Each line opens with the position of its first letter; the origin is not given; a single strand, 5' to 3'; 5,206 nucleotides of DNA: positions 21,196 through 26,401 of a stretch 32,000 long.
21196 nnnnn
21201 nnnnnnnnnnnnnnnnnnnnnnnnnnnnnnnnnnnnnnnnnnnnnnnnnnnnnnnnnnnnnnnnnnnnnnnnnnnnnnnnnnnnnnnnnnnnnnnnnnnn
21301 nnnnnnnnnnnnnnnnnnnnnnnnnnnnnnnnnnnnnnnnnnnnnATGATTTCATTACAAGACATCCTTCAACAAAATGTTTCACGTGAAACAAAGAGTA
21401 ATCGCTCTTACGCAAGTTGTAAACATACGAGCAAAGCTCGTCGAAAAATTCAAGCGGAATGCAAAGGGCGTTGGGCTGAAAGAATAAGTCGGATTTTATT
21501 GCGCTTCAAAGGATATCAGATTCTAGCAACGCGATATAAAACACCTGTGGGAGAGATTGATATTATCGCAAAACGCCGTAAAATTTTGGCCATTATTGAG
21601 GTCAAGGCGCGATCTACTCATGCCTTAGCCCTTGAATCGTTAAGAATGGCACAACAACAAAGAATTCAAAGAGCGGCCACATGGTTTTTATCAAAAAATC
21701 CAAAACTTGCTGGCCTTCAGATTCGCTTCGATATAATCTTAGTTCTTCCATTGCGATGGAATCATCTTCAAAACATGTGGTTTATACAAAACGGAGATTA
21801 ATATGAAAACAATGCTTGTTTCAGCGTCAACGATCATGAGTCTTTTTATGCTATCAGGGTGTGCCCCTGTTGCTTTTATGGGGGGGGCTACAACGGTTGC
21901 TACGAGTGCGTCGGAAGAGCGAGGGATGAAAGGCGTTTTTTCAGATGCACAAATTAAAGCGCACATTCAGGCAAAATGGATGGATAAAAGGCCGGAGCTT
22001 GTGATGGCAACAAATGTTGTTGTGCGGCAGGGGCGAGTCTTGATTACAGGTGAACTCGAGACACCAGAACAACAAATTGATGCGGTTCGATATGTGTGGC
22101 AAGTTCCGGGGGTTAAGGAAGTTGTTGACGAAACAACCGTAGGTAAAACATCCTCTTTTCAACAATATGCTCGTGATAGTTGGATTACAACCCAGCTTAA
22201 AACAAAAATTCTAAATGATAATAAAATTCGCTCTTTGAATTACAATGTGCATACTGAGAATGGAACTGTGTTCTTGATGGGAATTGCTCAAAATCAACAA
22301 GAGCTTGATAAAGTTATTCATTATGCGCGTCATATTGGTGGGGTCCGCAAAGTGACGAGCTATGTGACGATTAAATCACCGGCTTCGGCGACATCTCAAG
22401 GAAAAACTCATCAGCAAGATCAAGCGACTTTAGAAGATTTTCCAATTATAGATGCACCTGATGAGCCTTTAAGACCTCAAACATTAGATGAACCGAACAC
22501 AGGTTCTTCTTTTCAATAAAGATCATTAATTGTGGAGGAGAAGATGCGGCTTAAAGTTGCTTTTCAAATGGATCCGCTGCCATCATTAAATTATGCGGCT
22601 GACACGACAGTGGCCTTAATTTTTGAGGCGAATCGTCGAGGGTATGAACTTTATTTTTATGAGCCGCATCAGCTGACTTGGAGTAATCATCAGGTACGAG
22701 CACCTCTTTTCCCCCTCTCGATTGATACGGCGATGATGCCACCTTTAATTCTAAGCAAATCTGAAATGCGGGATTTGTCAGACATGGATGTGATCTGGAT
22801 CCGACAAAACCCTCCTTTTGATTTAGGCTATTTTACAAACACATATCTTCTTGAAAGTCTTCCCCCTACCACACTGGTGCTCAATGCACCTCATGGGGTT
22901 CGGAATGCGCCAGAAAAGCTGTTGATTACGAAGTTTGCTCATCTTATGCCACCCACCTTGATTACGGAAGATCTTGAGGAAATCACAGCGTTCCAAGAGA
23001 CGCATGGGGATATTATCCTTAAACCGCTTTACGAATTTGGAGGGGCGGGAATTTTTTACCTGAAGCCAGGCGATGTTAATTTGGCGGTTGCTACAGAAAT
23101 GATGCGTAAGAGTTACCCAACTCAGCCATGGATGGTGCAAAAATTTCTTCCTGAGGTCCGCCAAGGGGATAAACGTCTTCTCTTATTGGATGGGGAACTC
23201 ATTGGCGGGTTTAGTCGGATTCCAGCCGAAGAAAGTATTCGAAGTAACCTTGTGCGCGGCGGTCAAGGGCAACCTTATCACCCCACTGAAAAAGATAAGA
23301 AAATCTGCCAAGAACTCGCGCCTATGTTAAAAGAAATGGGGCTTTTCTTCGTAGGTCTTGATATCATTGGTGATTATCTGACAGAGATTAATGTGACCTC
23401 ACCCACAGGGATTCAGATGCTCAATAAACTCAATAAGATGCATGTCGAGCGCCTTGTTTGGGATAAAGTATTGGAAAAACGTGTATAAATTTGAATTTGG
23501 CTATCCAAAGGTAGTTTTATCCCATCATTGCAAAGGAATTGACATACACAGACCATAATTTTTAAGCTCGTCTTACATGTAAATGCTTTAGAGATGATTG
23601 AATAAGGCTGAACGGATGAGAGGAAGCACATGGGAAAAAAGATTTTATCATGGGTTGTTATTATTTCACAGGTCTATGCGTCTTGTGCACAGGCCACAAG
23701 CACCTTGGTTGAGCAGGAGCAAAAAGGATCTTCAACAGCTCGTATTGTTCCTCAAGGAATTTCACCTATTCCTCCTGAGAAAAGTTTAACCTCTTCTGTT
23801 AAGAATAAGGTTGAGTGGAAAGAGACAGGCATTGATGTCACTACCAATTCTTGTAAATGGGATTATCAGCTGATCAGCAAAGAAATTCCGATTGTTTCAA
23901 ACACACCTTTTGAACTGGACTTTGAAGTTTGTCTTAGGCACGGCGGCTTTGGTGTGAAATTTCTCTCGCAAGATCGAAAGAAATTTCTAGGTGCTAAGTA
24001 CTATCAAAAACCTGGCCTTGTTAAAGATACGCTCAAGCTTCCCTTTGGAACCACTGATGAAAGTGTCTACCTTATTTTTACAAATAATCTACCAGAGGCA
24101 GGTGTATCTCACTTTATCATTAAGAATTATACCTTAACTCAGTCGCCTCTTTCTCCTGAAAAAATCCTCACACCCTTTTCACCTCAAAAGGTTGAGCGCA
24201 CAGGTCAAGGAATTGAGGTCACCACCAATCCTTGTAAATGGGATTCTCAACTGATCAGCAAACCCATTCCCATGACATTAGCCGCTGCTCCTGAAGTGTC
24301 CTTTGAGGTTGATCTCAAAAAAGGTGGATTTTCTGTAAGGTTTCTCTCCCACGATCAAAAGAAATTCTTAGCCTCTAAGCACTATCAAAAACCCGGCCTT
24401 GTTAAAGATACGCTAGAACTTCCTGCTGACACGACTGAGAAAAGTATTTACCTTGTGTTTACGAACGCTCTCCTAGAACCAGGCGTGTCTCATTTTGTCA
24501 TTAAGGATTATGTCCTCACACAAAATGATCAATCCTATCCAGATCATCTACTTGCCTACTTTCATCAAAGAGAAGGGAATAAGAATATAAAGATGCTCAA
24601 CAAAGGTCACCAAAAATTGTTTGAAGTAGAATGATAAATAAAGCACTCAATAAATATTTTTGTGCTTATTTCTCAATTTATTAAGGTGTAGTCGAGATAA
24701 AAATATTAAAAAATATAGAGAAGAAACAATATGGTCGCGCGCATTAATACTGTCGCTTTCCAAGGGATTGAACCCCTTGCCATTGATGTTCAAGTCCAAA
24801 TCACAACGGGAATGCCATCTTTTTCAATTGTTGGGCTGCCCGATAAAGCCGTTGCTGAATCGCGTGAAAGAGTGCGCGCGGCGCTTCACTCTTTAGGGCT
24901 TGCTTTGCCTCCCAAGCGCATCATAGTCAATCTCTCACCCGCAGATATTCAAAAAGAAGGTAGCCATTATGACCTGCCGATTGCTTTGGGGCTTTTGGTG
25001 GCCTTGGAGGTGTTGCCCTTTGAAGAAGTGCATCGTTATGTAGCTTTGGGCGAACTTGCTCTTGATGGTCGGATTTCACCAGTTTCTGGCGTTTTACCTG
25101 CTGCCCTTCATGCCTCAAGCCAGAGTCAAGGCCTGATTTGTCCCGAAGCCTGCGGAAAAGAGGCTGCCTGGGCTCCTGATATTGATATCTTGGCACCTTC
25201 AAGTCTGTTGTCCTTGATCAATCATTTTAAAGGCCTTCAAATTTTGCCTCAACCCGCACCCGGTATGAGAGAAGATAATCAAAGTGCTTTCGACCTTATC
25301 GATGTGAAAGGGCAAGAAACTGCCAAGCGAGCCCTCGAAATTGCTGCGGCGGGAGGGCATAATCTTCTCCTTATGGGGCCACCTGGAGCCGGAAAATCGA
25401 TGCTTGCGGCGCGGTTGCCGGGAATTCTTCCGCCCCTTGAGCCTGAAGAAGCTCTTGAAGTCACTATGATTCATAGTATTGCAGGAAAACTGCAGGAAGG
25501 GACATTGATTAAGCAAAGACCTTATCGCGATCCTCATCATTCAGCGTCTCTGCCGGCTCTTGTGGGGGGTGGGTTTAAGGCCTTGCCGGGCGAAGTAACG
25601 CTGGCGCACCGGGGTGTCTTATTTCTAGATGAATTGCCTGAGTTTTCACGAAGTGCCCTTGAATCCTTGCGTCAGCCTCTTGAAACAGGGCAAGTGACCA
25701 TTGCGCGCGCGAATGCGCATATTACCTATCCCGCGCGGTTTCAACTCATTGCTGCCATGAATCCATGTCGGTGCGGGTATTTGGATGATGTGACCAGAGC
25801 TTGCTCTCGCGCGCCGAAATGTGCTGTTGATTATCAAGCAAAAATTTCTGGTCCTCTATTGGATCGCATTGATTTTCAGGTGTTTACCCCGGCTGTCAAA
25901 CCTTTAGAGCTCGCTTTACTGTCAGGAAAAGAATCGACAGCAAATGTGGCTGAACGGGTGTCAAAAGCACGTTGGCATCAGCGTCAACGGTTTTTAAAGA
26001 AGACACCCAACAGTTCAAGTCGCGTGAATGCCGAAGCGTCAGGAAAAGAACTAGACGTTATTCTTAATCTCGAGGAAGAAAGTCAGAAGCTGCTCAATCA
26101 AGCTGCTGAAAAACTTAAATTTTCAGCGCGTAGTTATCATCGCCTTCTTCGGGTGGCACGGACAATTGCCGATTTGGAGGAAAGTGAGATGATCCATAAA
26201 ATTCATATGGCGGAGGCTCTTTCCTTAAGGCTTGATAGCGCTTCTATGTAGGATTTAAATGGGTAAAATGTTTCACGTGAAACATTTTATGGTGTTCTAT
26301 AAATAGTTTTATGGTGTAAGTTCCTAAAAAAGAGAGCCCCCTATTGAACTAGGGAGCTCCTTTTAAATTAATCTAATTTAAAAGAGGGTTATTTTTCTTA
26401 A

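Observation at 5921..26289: Six copies of a perfect palindrome (core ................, extending to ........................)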

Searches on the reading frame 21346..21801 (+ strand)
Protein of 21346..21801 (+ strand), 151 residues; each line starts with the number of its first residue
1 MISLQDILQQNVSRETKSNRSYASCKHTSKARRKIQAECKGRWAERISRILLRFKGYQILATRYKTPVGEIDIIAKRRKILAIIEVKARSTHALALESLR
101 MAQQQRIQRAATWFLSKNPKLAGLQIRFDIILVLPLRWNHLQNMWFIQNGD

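Call 8: search_protein_families(library=ncbifam, proteins=[window:21346-21801:+])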
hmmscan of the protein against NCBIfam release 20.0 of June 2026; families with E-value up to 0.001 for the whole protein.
window:21346-21801:+ (151 aa): 23 families
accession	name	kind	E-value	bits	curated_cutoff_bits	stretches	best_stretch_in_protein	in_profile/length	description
NF009151.0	PRK12497.1-5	equivalog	1.9e-40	138.1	124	1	28-146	4-123/126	YraN family protein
NF011272.0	PRK14679.1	equivalog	5e-22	78.5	168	1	29-147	8-126/129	hypothetical protein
NF009154.0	PRK12497.3-3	equivalog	1.5e-18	67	109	1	33-134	5-107/123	YraN family protein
NF009150.0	PRK12497.1-3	equivalog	7e-18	64.8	81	1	36-133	4-103/118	YraN family protein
TIGR00252.1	TIGR00252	hypoth_equivalog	6.6e-17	61.6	69.05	1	40-135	9-107/123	YraN family protein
NF011267.0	PRK14674.1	equivalog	8e-17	61.6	232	1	35-132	2-101/133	hypothetical protein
NF011270.0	PRK14677.1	equivalog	1e-15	58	124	1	44-146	7-107/108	hypothetical protein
NF011275.0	PRK14682.1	equivalog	1.2e-15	57.8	203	1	41-145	7-114/117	hypothetical protein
NF011276.0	PRK14683.1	equivalog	2.5e-15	57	150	1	31-145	6-119/122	hypothetical protein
NF011271.0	PRK14678.1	equivalog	7.7e-15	55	172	1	41-133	9-100/120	hypothetical protein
NF011281.0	PRK14689.1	equivalog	8.3e-14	51.7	122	1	35-145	5-117/128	hypothetical protein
NF011269.0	PRK14676.1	equivalog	1.3e-13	51.1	190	1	45-133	14-102/117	hypothetical protein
NF011274.0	PRK14681.1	equivalog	3.4e-13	49.7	207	1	13-134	19-143/158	hypothetical protein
NF011268.0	PRK14675.1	equivalog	4.2e-13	49.4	180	1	34-134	6-107/127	hypothetical protein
NF009152.0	PRK12497.2-4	equivalog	3.5e-12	46.4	111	1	35-126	5-96/114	YraN family protein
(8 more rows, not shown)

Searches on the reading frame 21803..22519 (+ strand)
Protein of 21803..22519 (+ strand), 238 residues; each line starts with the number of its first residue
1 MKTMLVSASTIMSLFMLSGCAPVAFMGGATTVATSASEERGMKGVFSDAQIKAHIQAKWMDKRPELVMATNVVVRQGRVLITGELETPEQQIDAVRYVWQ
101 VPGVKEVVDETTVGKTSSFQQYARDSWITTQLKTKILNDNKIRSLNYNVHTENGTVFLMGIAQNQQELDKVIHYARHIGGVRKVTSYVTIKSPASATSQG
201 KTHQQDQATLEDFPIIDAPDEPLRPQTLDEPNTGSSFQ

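Call 8: search_protein_families(library=ncbifam, proteins=[window:21803-22519:+])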
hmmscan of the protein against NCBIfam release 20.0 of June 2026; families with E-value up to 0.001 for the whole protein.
window:21803-22519:+ (238 aa): 3 families
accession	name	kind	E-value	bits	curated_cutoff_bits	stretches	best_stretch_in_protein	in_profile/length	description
NF008247.1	PRK11023.1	equivalog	3.6e-29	101.9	184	1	7-188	7-188/192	division/outer membrane stress-associated lipid-binding lipoprotein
NF007858.0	PRK10568.1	equivalog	6e-19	68.5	174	1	42-192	54-206/206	molecular chaperone OsmY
NF008399.0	PRK11198.1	equivalog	3.1e-07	30.9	134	1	131-197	30-95/149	peptidoglycan-binding protein LysM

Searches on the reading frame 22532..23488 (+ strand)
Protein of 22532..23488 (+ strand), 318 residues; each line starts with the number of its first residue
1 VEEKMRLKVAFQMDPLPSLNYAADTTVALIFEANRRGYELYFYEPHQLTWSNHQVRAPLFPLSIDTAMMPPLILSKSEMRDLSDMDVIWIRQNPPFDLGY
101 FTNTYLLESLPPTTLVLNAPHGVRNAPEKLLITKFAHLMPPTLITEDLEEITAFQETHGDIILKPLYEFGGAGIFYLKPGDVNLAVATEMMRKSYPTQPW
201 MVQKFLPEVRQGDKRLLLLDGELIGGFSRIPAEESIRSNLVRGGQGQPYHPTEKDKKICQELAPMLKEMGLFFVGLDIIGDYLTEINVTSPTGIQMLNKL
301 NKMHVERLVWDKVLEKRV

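Call 8: search_protein_families(library=ncbifam, proteins=[window:22532-23488:+])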
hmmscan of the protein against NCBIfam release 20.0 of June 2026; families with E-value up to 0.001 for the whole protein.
window:22532-23488:+ (318 aa): 8 families
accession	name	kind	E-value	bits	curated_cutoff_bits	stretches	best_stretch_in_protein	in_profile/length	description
NF003573.0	PRK05246.1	equivalog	8.4e-114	379.6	272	1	7-316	2-312/316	glutathione synthase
TIGR01380.1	glut_syn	equivalog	2.9e-105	351.7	299.05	1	7-314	1-309/312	glutathione synthase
NF009110.0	PRK12458.1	subfamily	1.3e-52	178.9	408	1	8-305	2-319/349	glutathione synthetase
NF040720.1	MptN_Meth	equivalog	7.3e-22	77.8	350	1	76-295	47-275/291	tetrahydromethanopterin:alpha-L-glutamate ligase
TIGR00768.1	rimK_fam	subfamily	2.4e-15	56.6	143.4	1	66-281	29-241/276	RimK family alpha-L-glutamate ligase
TIGR04356.1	grasp_GAK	hypoth_equivalog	4.8e-11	42.3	300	1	139-255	114-226/287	GAK system ATP-grasp enzyme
TIGR04187.1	GRASP_SAV_5884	subfamily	4.8e-05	22.7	350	1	115-279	110-274/312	ATP-grasp ribosomal peptide maturase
NF007764.0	PRK10446.1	equivalog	0.00038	19.8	331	1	201-280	175-251/300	30S ribosomal protein S6--L-glutamate ligase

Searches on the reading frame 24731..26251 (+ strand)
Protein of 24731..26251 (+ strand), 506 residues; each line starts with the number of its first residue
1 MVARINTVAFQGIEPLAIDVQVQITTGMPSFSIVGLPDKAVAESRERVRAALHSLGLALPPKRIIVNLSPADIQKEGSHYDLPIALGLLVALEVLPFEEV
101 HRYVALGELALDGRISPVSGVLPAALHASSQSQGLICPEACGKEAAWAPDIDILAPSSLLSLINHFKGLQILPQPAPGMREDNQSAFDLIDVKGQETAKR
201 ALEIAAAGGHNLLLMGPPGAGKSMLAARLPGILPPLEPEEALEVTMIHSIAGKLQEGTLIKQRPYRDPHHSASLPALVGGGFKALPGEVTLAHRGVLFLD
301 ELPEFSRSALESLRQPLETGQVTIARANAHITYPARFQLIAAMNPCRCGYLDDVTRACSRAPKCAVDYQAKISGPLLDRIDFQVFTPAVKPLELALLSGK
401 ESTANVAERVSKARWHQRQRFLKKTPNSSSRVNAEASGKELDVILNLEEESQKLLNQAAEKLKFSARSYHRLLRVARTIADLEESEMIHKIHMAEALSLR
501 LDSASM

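Call 8: search_protein_families(library=ncbifam, proteins=[window:24731-26251:+])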
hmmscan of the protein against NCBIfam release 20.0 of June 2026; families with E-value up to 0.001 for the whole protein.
window:24731-26251:+ (506 aa): 12 families
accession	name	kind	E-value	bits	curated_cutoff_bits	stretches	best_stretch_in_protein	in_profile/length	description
TIGR00368.1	TIGR00368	hypoth_equivalog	2.4e-163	544.3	362.4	1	8-500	4-499/499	YifB family Mg chelatase-like AAA ATPase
NF007365.0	PRK09862.1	equivalog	9.3e-126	420.4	530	1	5-500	6-492/506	YifB family Mg chelatase-like AAA ATPase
TIGR02442.1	Cob-chelat-sub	hypoth_equivalog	5.3e-08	31.8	779.45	1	280-345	114-179/641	putative cobaltochelatase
TIGR00764.1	lon_rel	equivalog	7.5e-08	31.4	516.6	1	189-241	16-69/608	ATP-dependent protease LonB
TIGR02902.1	spore_lonB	equivalog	1.3e-06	27.3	723.3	0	285-324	167-206/531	ATP-dependent protease LonB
NF038308.1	RNA_repair_RtcR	equivalog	2.2e-05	23.5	650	0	286-344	271-327/530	RNA repair transcriptional activator RtcR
TIGR02031.1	BchD-ChlD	equivalog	5.2e-05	22.1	499.55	1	286-346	84-144/608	magnesium chelatase ATPase subunit D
TIGR02868.1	CydC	equivalog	8.9e-05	21.3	329.05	1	194-251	346-403/530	thiol reductant ABC exporter subunit CydC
TIGR02030.1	BchI-ChlI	equivalog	0.0002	20.6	466.95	0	282-346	119-184/337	magnesium chelatase ATPase subunit I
TIGR00635.1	ruvB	equivalog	0.00021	20.5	299.05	0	210-227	31-48/305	Holliday junction branch migration DNA helicase RuvB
TIGR02903.1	spore_lon_C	equivalog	0.00038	19.1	678.8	0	190-229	154-194/615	Lon family ATP-dependent protease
NF000868.0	PRK00080.1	equivalog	0.00096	18.1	282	0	189-227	24-69/330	Holliday junction branch migration DNA helicase RuvB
